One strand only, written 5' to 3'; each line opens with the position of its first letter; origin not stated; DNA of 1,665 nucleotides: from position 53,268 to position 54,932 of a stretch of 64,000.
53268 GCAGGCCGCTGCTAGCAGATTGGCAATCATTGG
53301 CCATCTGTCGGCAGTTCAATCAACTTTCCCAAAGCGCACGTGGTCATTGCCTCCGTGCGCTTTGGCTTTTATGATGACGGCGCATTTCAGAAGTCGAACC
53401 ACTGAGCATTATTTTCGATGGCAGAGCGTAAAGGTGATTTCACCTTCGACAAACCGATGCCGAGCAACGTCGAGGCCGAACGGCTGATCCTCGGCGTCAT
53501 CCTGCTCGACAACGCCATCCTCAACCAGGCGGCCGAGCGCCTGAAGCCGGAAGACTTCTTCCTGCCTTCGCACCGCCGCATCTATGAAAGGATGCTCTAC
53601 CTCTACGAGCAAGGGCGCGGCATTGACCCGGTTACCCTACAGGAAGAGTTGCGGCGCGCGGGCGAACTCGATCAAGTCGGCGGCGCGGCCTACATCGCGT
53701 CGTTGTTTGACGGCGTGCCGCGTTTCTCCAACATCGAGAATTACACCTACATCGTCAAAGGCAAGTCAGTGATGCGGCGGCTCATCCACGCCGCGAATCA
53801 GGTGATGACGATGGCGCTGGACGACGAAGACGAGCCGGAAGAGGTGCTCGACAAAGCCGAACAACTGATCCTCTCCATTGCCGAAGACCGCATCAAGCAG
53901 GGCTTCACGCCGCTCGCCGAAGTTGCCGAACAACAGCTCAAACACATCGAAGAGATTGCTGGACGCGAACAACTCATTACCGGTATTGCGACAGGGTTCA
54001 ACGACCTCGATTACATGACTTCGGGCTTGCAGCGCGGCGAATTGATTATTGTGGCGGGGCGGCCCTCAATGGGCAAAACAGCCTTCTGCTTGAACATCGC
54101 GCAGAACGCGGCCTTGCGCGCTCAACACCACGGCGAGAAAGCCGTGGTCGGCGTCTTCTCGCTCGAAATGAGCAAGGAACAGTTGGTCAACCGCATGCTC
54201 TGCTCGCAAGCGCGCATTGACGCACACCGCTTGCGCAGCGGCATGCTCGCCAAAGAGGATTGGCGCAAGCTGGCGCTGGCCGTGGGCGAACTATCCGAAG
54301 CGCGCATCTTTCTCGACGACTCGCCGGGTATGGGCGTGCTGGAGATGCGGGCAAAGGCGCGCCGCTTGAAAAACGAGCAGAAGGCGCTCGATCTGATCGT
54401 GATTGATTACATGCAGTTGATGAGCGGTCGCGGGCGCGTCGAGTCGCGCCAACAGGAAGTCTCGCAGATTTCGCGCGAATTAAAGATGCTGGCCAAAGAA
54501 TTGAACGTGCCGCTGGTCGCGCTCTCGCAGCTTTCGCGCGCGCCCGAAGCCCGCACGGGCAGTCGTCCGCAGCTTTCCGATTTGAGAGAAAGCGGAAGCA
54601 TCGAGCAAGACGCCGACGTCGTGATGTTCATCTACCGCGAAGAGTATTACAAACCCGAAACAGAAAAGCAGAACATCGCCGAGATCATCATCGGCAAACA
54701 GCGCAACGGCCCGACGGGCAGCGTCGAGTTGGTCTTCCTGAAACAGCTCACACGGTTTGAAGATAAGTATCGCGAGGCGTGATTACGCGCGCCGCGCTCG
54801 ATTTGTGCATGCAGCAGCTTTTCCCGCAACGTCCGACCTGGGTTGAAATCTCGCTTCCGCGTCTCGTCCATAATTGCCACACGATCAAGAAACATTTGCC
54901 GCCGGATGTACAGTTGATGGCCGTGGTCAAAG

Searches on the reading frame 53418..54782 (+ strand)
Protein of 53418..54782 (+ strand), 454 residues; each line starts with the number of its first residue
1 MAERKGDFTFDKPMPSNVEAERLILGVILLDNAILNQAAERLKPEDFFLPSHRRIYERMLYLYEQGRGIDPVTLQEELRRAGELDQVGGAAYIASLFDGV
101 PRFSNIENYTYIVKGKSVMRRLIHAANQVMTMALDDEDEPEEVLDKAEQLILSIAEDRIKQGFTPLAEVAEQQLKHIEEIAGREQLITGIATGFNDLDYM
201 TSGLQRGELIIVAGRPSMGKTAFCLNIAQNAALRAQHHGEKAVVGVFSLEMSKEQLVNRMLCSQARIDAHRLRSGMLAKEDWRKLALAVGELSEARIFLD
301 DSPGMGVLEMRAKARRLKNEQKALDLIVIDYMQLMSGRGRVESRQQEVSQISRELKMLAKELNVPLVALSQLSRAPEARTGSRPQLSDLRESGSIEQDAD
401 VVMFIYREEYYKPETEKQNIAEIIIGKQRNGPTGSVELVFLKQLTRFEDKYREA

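Call 70: search_protein_families(library=pfam, proteins=[window:53418-54782:+], max_evalue=0.00001)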
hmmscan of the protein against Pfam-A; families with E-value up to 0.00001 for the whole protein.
window:53418-54782:+ (454 aa): 4 families
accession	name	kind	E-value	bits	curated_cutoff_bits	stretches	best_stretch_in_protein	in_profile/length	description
PF03796.21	DnaB_C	-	1e-112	376.1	27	1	189-449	1-255/255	DnaB-like helicase C terminal domain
PF00772.26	DnaB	-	8e-32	109.8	23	1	14-114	2-102/103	DnaB-like helicase N terminal domain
PF13481.12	AAA_25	-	2.6e-11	44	27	1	202-372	27-190/195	AAA domain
PF08423.17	Rad51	-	2.5e-06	27.4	22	0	324-378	127-181/244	Rad51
